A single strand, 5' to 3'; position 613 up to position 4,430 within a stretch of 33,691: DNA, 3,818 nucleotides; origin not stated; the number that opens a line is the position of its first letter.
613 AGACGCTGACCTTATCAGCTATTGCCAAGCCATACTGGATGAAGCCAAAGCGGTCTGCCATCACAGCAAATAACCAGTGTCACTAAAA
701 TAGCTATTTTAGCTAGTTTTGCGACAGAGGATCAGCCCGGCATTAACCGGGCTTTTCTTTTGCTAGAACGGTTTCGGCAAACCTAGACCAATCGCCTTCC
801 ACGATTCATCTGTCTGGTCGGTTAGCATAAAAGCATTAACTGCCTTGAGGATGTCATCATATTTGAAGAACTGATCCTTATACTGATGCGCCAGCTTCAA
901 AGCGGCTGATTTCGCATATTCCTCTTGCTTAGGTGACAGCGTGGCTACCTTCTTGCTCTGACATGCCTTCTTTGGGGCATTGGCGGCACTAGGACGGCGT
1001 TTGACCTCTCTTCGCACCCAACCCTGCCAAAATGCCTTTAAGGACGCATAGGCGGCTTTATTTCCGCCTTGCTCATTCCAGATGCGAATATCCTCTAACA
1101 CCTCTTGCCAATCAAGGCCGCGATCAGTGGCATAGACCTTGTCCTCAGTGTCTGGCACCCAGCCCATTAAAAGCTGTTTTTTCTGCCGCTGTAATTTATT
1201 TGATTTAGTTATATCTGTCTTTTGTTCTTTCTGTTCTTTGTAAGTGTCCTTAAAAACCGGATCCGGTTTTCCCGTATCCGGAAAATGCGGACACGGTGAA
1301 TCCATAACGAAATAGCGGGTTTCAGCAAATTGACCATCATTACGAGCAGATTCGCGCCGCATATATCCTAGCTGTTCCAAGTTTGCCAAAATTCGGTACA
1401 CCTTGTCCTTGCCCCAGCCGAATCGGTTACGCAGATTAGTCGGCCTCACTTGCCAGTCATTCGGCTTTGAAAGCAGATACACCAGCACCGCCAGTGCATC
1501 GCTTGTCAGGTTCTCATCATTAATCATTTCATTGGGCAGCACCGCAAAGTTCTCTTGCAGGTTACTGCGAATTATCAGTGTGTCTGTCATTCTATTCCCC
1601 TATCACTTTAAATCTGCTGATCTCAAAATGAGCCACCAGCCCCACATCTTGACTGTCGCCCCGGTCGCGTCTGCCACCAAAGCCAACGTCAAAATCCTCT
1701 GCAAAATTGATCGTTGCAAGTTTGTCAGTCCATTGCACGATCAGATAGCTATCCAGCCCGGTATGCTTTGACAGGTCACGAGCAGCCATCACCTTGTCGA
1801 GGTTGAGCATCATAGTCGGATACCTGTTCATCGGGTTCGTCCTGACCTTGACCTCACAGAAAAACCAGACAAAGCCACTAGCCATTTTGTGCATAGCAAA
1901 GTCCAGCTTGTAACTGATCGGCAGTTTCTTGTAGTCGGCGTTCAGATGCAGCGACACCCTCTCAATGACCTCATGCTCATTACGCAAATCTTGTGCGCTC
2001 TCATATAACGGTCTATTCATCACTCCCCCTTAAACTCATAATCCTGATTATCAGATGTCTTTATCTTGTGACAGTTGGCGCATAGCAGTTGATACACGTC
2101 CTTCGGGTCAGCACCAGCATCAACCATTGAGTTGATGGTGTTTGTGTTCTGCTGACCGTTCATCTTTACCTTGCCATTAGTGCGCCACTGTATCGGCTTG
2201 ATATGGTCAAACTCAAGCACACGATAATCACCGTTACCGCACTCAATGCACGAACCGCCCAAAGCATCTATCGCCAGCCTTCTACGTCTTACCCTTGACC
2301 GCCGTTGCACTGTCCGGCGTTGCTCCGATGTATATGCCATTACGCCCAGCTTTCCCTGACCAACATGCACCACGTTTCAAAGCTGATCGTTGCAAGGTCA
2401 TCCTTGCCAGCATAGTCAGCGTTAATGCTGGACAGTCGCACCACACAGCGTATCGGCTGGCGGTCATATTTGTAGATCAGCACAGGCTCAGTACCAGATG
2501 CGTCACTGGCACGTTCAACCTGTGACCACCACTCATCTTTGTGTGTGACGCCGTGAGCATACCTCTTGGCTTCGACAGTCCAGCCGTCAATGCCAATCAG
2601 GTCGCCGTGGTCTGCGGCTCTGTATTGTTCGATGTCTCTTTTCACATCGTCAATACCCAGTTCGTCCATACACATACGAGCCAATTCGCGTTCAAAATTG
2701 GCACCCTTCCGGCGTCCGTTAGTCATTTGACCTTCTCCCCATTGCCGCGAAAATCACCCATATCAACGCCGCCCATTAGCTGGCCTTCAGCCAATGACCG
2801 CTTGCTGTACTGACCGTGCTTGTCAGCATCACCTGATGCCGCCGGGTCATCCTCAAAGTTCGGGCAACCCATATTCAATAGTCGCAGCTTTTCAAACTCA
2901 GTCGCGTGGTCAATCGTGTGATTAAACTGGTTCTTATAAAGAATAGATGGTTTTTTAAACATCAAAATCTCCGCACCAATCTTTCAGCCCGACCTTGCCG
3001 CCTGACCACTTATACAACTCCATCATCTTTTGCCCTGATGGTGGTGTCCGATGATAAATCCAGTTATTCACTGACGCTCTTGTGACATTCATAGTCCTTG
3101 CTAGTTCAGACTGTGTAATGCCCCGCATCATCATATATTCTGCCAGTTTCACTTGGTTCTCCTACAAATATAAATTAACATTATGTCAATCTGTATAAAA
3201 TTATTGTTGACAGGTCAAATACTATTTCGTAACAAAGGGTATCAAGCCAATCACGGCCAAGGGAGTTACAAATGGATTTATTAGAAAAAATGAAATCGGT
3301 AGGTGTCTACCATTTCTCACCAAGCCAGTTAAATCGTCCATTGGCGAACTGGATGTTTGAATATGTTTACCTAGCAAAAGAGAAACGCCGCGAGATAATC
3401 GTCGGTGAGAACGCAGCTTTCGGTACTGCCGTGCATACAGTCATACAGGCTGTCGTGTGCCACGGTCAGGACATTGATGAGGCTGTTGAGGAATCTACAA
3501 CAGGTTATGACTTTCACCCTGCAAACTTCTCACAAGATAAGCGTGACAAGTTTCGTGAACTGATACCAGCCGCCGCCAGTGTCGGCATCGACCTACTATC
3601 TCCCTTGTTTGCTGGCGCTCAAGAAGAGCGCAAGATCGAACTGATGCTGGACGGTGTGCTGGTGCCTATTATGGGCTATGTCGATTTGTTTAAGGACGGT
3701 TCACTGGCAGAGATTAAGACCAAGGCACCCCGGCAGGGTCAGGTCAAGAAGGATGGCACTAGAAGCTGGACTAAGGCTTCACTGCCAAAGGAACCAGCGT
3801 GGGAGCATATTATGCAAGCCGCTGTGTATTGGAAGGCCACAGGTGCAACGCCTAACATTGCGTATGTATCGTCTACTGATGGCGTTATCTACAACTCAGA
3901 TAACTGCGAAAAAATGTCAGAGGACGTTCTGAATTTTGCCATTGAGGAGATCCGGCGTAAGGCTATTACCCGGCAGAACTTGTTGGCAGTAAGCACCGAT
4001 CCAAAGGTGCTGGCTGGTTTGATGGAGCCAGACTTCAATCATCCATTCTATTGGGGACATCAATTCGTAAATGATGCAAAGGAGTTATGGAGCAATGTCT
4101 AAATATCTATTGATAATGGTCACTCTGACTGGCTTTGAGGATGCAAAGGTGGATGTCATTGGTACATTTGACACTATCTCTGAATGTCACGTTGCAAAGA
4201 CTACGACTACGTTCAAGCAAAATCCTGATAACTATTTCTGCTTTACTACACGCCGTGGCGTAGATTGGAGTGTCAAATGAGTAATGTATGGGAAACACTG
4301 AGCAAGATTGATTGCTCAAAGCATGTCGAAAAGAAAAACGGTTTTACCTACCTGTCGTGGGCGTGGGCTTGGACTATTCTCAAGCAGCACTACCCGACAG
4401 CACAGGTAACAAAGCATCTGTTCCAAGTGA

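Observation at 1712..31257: Over-represented 9-mer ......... with Chi/KOPS-like strand polarity that flips inside the non-coding hub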

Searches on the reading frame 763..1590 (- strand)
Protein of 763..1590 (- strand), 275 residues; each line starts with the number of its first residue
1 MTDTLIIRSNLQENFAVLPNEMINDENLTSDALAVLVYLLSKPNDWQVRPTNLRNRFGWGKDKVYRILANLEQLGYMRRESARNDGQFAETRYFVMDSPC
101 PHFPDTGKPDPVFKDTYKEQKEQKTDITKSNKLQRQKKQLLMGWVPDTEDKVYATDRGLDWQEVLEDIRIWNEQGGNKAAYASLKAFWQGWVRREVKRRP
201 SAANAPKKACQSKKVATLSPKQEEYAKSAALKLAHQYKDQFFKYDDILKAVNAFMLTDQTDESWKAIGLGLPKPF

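Call 11: search_protein_families(library=phrogs, proteins=[window:763-1590:-])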
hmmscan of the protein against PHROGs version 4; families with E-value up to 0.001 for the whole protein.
window:763-1590:- (275 aa): 14 families
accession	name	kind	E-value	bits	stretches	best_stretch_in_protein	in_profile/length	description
phrog_1456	-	DNA, RNA and nucleotide metabolism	2.3e-14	54.2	1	9-124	7-123/365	DNA binding protein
phrog_4707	-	DNA, RNA and nucleotide metabolism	6.8e-13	49.9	1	6-137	7-137/409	replication initiation protein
phrog_186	-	DNA, RNA and nucleotide metabolism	2e-12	48.4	1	5-130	12-161/308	DnaD-like helicase loader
phrog_270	-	DNA, RNA and nucleotide metabolism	2e-12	48.2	1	11-182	28-198/383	replication initiation protein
phrog_428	-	DNA, RNA and nucleotide metabolism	2.2e-11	44.6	1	11-129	86-219/455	replication initiation protein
phrog_4221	-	DNA, RNA and nucleotide metabolism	2.8e-10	41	1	6-99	4-98/325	replication initiation protein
phrog_11718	-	unknown function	5.6e-10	40.5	1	6-84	3-81/105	-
phrog_27492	-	unknown function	1.1e-07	32.6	1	5-85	14-95/304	-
phrog_37920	-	DNA, RNA and nucleotide metabolism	6.9e-07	29.7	1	12-128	9-121/245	HTH DNA binding protein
phrog_18223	-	unknown function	2e-06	28.7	1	13-88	18-95/158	-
phrog_345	-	DNA, RNA and nucleotide metabolism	3.7e-06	27.8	1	15-137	27-177/297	replication initiation O-like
phrog_8102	-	DNA, RNA and nucleotide metabolism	6.3e-05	23.2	1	12-131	16-127/337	replication initiation protein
phrog_678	-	DNA, RNA and nucleotide metabolism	0.00013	22.6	1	8-152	25-226/346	replication initiation O-like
phrog_23842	-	unknown function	0.00018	21.8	1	13-99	23-110/317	-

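Call 12: search_protein_families(library=pfam, proteins=[window:763-1590:-])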
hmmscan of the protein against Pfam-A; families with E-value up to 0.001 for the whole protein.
window:763-1590:- (275 aa): 1 family
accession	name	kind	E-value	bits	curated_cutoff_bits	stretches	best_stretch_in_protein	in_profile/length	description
PF13730.12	HTH_36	-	1.1e-05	25.6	25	1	27-77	2-55/55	Helix-turn-helix domain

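Call 24: find_related_loci(query=window:763-1590:-, collection=viral_contigs, flank=10000)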
Query window:763-1590:- (275 aa) in viral_contigs; peptide patterns used: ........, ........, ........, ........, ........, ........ (x = any residue, [..] = any of these).
15 stretches matched a pattern; 13 encode a relative of the query (tblastn E <= 1e-3); 13 distinct loci.
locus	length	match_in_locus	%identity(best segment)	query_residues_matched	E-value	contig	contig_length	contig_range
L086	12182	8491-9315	97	1-275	0e+0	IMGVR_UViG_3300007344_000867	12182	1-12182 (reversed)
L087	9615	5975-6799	97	1-275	0e+0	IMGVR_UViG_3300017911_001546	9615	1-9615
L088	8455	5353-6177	96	1-275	0e+0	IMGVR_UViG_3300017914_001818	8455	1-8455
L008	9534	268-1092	94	1-275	4e-179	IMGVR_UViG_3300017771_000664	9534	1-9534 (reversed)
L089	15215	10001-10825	92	1-275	1e-177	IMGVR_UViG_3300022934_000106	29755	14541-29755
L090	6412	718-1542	93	1-275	2e-177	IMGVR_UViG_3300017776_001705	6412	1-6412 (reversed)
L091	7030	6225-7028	57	3-274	2e-102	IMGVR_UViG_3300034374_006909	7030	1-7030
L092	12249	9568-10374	56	3-275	1e-99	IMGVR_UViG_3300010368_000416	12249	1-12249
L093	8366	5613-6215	48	64-275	1e-58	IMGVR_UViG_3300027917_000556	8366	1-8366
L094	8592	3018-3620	48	64-275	3e-58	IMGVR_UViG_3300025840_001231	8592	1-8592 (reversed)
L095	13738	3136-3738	48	64-275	4e-58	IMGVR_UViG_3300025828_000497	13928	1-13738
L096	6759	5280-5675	59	141-275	2e-50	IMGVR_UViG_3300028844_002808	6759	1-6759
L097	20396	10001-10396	59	141-275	1e-49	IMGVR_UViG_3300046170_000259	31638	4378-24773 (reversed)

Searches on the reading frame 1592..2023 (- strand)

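Call 11: search_protein_families(library=phrogs, proteins=[window:1592-2023:-])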
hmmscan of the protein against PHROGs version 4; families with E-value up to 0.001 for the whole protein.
window:1592-2023:- (143 aa): 1 family
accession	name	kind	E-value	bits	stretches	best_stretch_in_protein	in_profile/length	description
phrog_7141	-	unknown function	2e-24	87.2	1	2-141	1-140/140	-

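Call 12: search_protein_families(library=pfam, proteins=[window:1592-2023:-])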
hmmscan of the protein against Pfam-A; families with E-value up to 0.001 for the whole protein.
window:1592-2023:- (143 aa): 1 family
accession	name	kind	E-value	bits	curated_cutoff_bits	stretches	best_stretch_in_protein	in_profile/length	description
PF24579.1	PDDEXK_14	-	1.3e-32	113.4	25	1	2-139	1-138/140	Phage putative PDDEXK endonuclease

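Call 76: search_protein_families(library=ncbifam, proteins=[window:1592-2023:-], max_evalue=0.01)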
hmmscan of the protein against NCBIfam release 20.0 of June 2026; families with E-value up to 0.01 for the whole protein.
window:1592-2023:- (143 aa): 0 families

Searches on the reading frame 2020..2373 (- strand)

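Call 11: search_protein_families(library=phrogs, proteins=[window:2020-2373:-])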
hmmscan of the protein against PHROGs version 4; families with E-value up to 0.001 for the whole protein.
window:2020-2373:- (117 aa): 9 families
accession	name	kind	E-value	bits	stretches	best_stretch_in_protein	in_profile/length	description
phrog_4234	-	DNA, RNA and nucleotide metabolism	6.5e-14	52.8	1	13-113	3-90/130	HNH endonuclease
phrog_3106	-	DNA, RNA and nucleotide metabolism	2e-12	48.4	1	17-111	138-226/252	HNH endonuclease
phrog_2255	-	DNA, RNA and nucleotide metabolism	9.4e-12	45.8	1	19-111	90-174/211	HNH endonuclease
phrog_5956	-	DNA, RNA and nucleotide metabolism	1.6e-07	32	1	17-112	38-114/138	HNH endonuclease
phrog_144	-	DNA, RNA and nucleotide metabolism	8.1e-07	29.9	1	18-113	65-140/175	HNH endonuclease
phrog_333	-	DNA, RNA and nucleotide metabolism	1.7e-05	26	1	11-110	5-83/138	HNH endonuclease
phrog_589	-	DNA, RNA and nucleotide metabolism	0.00059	20.6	0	19-109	71-142/179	HNH endonuclease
phrog_6050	-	DNA, RNA and nucleotide metabolism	0.00088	19.2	0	30-110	302-362/402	HNH endonuclease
phrog_10212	-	unknown function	0.00097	20.4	0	41-109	66-125/128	-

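Call 12: search_protein_families(library=pfam, proteins=[window:2020-2373:-])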
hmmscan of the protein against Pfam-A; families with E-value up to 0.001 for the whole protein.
window:2020-2373:- (117 aa): 1 family
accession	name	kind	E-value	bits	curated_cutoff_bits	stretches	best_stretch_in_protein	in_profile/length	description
PF01844.29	HNH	-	1.7e-05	25.3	21.4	0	93-107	32-46/47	HNH endonuclease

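Call 76: search_protein_families(library=ncbifam, proteins=[window:2020-2373:-], max_evalue=0.01)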
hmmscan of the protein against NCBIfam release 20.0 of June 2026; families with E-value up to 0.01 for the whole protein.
window:2020-2373:- (117 aa): 0 families

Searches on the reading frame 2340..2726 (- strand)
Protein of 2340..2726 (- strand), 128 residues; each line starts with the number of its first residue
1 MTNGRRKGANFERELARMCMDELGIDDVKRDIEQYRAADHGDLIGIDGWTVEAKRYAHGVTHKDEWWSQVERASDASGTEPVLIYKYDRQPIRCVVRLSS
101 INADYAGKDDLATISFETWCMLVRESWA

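Call 11: search_protein_families(library=phrogs, proteins=[window:2340-2726:-])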
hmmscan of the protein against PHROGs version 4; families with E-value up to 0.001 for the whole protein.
window:2340-2726:- (128 aa): 1 family
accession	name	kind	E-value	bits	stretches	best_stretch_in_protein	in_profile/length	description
phrog_244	-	DNA, RNA and nucleotide metabolism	1.3e-18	69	1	1-108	5-113/186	RusA-like Holliday junction resolvase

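Call 12: search_protein_families(library=pfam, proteins=[window:2340-2726:-])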
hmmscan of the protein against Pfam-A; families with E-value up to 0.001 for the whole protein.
window:2340-2726:- (128 aa): 1 family
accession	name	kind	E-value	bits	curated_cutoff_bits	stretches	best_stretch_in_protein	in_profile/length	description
PF24608.2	PDDEXK_15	-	9.9e-11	42.2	27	1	4-100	2-115/164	Phage putative PDDEXK endonuclease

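Call 54: find_encoding_contigs(protein=window:2340-2726:-, flank=10000, max_places=10)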
Protein window:2340-2726:- (128 aa): 21 contigs read that carry it; 10 places shown.
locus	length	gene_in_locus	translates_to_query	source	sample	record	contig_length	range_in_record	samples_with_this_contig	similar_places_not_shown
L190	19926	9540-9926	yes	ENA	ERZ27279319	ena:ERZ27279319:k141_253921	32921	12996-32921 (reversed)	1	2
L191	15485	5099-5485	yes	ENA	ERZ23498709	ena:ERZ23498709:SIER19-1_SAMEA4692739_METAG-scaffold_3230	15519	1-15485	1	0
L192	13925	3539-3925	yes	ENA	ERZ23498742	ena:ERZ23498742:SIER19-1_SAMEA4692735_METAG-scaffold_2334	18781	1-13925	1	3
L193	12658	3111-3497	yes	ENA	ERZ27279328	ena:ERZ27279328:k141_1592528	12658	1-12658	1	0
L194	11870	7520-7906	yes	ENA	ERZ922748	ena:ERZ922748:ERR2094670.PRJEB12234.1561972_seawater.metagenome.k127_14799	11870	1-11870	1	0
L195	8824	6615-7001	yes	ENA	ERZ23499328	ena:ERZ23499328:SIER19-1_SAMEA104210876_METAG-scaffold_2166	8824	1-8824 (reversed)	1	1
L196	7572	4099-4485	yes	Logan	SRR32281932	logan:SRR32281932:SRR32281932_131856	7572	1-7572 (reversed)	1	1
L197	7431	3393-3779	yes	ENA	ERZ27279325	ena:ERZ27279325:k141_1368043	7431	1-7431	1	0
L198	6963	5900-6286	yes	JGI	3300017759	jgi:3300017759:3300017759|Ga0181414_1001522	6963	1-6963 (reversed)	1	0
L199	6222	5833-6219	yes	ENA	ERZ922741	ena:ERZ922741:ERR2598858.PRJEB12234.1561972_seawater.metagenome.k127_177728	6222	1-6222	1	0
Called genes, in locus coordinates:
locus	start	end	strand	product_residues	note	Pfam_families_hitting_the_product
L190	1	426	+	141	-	?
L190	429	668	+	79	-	PF16778:Phage_tail_APC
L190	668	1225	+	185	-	-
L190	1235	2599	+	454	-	-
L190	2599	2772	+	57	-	-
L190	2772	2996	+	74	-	-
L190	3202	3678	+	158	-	-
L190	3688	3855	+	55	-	-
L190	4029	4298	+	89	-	-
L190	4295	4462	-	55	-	-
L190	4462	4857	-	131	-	PF11351:GTA_holin_3TM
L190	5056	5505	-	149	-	PF00959:Phage_lysozyme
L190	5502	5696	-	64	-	-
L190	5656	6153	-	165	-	PF11645:PDDEXK_5 (weak)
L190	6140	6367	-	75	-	PF11753:DUF3310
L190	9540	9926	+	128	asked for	PF24608:PDDEXK_15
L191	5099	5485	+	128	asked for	PF24608:PDDEXK_15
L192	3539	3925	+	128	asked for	PF24608:PDDEXK_15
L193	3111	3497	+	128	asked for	PF24608:PDDEXK_15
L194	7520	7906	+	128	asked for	PF24608:PDDEXK_15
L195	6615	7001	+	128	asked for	PF24608:PDDEXK_15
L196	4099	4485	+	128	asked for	PF24608:PDDEXK_15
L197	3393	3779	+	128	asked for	PF24608:PDDEXK_15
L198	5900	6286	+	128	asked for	PF24608:PDDEXK_15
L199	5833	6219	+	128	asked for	PF24608:PDDEXK_15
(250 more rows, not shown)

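Call 75: search_solved_structures(query=window:2340-2726:-, max_evalue=1)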
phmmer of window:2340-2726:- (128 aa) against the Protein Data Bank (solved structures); distinct sequences matched with E-value up to 1: 2.
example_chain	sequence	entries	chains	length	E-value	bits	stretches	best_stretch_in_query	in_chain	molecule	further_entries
8gqz_A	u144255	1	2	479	0.38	14.3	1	47-109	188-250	Citrate synthase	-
7aoi_Av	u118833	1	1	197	0.63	13.5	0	53-97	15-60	mL64,mL64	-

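Call 76: search_protein_families(library=ncbifam, proteins=[window:2340-2726:-], max_evalue=0.01)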
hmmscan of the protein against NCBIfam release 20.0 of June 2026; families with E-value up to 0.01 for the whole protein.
window:2340-2726:- (128 aa): 0 families

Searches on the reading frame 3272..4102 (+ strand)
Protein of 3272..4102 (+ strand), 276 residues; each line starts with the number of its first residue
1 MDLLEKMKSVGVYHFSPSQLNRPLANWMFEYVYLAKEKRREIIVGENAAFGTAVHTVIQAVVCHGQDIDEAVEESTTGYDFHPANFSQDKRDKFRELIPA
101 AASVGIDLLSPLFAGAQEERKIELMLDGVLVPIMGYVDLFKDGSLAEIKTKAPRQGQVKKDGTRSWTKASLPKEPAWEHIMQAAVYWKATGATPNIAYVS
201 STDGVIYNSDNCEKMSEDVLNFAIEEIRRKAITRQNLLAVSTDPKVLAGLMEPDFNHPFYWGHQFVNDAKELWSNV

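Call 11: search_protein_families(library=phrogs, proteins=[window:3272-4102:+])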
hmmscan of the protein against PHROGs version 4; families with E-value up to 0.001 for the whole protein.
window:3272-4102:+ (276 aa): 2 families
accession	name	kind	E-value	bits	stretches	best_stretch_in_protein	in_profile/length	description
phrog_1706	-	DNA, RNA and nucleotide metabolism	3.8e-10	40.7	1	14-222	49-209/293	CRISPR/Cas system associated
phrog_10230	-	unknown function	1.4e-05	25.4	1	3-158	11-177/279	-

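Call 12: search_protein_families(library=pfam, proteins=[window:3272-4102:+])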
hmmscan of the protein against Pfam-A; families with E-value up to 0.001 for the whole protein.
window:3272-4102:+ (276 aa): 0 families

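Call 76: search_protein_families(library=ncbifam, proteins=[window:3272-4102:+], max_evalue=0.01)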
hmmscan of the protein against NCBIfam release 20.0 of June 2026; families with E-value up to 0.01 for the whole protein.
window:3272-4102:+ (276 aa): 0 families

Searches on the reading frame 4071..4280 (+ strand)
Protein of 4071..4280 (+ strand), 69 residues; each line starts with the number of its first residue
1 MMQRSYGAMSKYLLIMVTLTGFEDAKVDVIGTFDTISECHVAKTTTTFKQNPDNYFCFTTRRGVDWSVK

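Call 82: search_protein_families(library=phrogs, proteins=[window:4071-4280:+], max_evalue=0.01)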
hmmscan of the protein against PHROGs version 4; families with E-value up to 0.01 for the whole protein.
window:4071-4280:+ (69 aa): 1 family
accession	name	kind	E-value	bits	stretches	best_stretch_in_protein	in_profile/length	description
phrog_4179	-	unknown function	0.002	19.2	1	9-52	1-43/169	-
